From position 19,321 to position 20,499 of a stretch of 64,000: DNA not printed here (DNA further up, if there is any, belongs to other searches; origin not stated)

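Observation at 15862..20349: HNH endonuclease, then PLD-nuclease/DEAH-helicase/DUF3427 giant, then NUDIX hydrolase: a co-directional trio resembling a defense operon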

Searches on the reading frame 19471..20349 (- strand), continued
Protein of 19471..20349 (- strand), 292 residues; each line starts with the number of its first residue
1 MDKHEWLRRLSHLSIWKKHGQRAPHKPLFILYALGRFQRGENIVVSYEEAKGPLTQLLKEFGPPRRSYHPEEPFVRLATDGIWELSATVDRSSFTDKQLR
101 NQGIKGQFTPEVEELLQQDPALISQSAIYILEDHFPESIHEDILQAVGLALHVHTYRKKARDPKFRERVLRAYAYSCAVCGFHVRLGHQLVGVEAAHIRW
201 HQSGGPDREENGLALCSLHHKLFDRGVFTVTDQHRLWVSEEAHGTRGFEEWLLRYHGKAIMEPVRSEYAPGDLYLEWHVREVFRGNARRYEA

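Call 57: find_encoding_contigs(protein=P0128, flank=6000, max_places=1)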
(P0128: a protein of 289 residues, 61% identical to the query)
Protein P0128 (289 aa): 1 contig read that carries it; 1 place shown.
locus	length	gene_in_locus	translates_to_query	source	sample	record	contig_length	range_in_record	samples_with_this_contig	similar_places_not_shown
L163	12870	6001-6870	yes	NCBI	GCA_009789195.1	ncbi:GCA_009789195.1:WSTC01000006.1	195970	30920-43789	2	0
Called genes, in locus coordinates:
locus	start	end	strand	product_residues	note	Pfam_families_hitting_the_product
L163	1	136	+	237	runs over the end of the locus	PF01063:Aminotran_4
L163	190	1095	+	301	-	PF01063:Aminotran_4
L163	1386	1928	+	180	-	PF07883:Cupin_2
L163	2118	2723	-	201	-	PF07931:CPT, PF13238:AAA_18 (weak), PF13671:AAA_33 (weak)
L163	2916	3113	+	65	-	-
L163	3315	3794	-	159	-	PF06445:GyrI-like, PF14526:Cass2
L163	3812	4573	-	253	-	PF03808:Glyco_tran_WecG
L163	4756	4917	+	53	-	-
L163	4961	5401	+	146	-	PF00583:Acetyltransf_1, PF13673:Acetyltransf_10, PF13508:Acetyltransf_7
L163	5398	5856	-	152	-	PF00583:Acetyltransf_1, PF13508:Acetyltransf_7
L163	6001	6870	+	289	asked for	PF26340:DNA-SBD_ScoMcrA, PF13391:HNH_2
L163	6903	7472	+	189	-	PF25753:SF0329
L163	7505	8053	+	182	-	PF04892:VanZ-LLP1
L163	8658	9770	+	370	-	PF01145:Band_7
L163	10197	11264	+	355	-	PF05076:SUFU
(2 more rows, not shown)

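Call 58: find_encoding_contigs(protein=P0171, flank=6000, max_places=1)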
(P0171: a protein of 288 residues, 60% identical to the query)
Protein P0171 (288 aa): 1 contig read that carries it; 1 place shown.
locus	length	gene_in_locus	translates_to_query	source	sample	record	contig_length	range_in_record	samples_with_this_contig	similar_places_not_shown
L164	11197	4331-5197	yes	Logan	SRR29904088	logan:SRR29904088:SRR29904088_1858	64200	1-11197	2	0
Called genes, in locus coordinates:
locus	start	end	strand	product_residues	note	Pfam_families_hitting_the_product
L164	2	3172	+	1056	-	?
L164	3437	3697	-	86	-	PF13560:HTH_31 (weak), PF01381:HTH_3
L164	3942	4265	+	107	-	-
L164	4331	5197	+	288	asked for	PF26340:DNA-SBD_ScoMcrA, PF13391:HNH_2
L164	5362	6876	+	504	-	PF02976:MutH (weak)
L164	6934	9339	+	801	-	-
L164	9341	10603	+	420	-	-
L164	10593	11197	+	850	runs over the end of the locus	PF04851:ResIII, PF00176:SNF2-rel_dom, PF00271:Helicase_C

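Call 59: find_encoding_contigs(protein=P0166, flank=6000, max_places=1)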
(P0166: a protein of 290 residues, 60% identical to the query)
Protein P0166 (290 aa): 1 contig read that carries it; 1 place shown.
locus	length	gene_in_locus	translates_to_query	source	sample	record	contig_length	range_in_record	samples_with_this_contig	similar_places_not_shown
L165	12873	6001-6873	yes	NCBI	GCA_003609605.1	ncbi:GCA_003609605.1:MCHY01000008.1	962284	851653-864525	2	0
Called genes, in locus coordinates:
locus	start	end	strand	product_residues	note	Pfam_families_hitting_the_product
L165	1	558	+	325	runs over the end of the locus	PF01522:Polysacc_deac_1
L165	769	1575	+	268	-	PF11155:DUF2935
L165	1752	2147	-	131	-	-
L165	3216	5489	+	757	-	PF08378:NERD, PF00580:UvrD-helicase (faint), PF04851:ResIII (weak), PF13245:AAA_19, PF13361:UvrD_C, PF13538:UvrD_C_2, PF00570:HRDC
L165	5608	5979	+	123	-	PF11969:DcpS_C, PF01230:HIT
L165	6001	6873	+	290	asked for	PF26340:DNA-SBD_ScoMcrA, PF13391:HNH_2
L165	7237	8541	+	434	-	-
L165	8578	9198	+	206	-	-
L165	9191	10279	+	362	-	-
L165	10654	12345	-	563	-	PF03235:GmrSD_N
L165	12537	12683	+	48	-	-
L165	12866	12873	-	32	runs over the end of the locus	-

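Call 60: find_encoding_contigs(protein=P0170, flank=6000, max_places=1)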
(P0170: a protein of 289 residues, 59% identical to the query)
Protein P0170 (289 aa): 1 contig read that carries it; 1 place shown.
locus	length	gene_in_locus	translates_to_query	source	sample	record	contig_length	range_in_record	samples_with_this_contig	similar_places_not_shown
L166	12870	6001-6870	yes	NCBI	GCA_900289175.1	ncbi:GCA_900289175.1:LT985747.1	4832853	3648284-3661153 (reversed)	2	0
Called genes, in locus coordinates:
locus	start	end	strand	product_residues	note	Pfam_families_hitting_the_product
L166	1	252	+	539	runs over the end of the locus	PF00528:BPD_transp_1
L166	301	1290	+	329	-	PF13416:SBP_bac_8, PF13343:SBP_bac_6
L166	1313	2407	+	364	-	PF00266:Aminotran_5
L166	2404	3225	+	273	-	PF00702:Hydrolase, PF13419:HAD_2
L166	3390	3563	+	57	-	-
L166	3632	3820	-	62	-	-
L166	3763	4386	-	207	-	PF01810:LysE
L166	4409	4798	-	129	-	PF13840:ACT_7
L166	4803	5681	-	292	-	PF10014:2OG-Fe_Oxy_2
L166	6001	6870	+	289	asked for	PF26340:DNA-SBD_ScoMcrA, PF13391:HNH_2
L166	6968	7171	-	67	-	-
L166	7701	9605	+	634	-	PF00669:Flagellin_N, PF00700:Flagellin_C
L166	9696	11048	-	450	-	PF00860:Xan_ur_permease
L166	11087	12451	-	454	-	PF01979:Amidohydro_1, PF07969:Amidohydro_3 (weak)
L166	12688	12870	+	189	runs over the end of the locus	PF25753:SF0329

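Call 73: find_encoding_contigs(protein=P0143, flank=4000, max_places=1)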
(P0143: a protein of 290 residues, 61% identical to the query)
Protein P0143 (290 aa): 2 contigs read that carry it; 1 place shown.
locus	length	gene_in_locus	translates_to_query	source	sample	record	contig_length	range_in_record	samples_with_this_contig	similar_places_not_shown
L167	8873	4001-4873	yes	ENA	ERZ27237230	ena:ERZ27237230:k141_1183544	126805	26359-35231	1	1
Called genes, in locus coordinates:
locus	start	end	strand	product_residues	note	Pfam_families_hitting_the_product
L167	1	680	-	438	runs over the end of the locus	PF02667:SCFA_trans, PF03806:ABG_transport (weak)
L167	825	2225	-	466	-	PF01546:Peptidase_M20 (faint), PF02225:PA, PF04389:Peptidase_M28, PF16254:DUF4910 (weak)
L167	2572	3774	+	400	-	PF00465:Fe-ADH, PF13685:Fe-ADH_2, PF25137:ADH_Fe_C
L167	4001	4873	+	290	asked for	PF26340:DNA-SBD_ScoMcrA, PF13391:HNH_2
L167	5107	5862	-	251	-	-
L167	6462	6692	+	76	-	PF07872:DUF1659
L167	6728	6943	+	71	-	PF11148:DUF2922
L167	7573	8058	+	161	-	PF06445:GyrI-like, PF14526:Cass2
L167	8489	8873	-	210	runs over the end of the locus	PF01810:LysE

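Call 74: find_encoding_contigs(protein=P0155, flank=4000, max_places=1)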
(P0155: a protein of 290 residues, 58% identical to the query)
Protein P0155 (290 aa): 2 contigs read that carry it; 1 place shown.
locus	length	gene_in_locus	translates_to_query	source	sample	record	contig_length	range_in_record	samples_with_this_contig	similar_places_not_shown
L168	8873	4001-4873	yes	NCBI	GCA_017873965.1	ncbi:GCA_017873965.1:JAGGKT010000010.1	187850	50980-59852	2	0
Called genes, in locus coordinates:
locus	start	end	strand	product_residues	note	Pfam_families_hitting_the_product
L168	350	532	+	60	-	PF13711:DUF4160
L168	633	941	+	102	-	PF10387:DUF2442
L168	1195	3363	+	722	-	PF09565:RE_NgoFVII, PF13091:PLDc_2, PF00270:DEAD, PF04851:ResIII, PF18766:SWI2_SNF2, PF00271:Helicase_C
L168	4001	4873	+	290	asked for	PF26340:DNA-SBD_ScoMcrA, PF13391:HNH_2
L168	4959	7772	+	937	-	PF13091:PLDc_2, PF09565:RE_NgoFVII (faint), PF00270:DEAD, PF04851:ResIII, PF18766:SWI2_SNF2, PF00271:Helicase_C, PF26350:DUF8090, PF11907:DUF3427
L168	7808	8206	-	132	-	PF00293:NUDIX, PF14815:NUDIX_4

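Call 75: find_encoding_contigs(protein=P0177, flank=4000, max_places=1)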
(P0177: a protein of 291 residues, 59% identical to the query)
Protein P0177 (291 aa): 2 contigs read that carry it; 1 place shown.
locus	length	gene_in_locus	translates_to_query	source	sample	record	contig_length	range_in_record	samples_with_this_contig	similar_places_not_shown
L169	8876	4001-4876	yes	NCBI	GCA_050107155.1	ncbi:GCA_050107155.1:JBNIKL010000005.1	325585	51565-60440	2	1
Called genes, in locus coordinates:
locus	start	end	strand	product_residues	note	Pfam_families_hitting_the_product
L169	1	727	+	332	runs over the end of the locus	PF01207:Dus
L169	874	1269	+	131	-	PF00903:Glyoxalase (weak), PF22677:Ble-like_N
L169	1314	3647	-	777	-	PF13361:UvrD_C (faint), PF00580:UvrD-helicase, PF13245:AAA_19 (faint), PF13538:UvrD_C_2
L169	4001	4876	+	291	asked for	PF26340:DNA-SBD_ScoMcrA, PF13391:HNH_2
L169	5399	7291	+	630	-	PF00005:ABC_tran, PF02463:SMC_N (faint), PF13175:AAA_15 (faint), PF13555:AAA_29 (faint), PF13304:AAA_21 (faint), PF12848:ABC_tran_Xtn, PF00005:ABC_tran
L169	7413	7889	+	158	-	PF07308:DUF1456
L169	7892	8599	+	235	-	PF01863:YgjP-like, PF08325:WLM (weak)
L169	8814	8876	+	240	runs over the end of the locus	-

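Call 76: find_encoding_contigs(protein=P0188, flank=4000, max_places=1)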
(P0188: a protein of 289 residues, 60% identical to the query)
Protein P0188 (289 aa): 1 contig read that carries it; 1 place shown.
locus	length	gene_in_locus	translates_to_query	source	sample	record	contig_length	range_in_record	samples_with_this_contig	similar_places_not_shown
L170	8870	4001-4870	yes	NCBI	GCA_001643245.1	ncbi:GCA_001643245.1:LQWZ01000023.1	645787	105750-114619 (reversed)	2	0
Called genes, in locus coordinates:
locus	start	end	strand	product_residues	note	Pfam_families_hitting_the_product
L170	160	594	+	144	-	-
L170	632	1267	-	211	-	-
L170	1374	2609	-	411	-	PF00109:ketoacyl-synt, PF02801:Ketoacyl-synt_C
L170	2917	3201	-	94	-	-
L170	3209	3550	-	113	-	PF08274:Zn_Ribbon_YjdM, PF03831:YjdM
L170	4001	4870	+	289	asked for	PF26340:DNA-SBD_ScoMcrA, PF13391:HNH_2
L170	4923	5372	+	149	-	PF03235:GmrSD_N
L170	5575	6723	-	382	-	-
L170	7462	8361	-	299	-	PF00248:Aldo_ket_red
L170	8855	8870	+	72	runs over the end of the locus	-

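Call 77: find_encoding_contigs(protein=P0237, flank=4000, max_places=1)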
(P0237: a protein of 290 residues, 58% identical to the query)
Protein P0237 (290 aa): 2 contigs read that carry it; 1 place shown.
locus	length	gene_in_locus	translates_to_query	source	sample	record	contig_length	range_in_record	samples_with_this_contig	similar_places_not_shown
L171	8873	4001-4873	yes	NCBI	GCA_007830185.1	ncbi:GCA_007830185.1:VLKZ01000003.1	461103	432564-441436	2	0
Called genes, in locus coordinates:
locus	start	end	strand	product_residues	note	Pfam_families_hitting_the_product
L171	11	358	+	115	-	-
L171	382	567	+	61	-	PF01230:HIT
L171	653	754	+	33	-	-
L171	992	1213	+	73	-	PF02229:PC4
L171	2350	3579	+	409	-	PF00375:SDF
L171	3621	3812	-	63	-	-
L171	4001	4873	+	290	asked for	PF26340:DNA-SBD_ScoMcrA, PF13391:HNH_2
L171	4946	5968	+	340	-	PF09983:JetD_C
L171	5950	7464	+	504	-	-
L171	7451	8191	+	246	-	PF19539:DUF6063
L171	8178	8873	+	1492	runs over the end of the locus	-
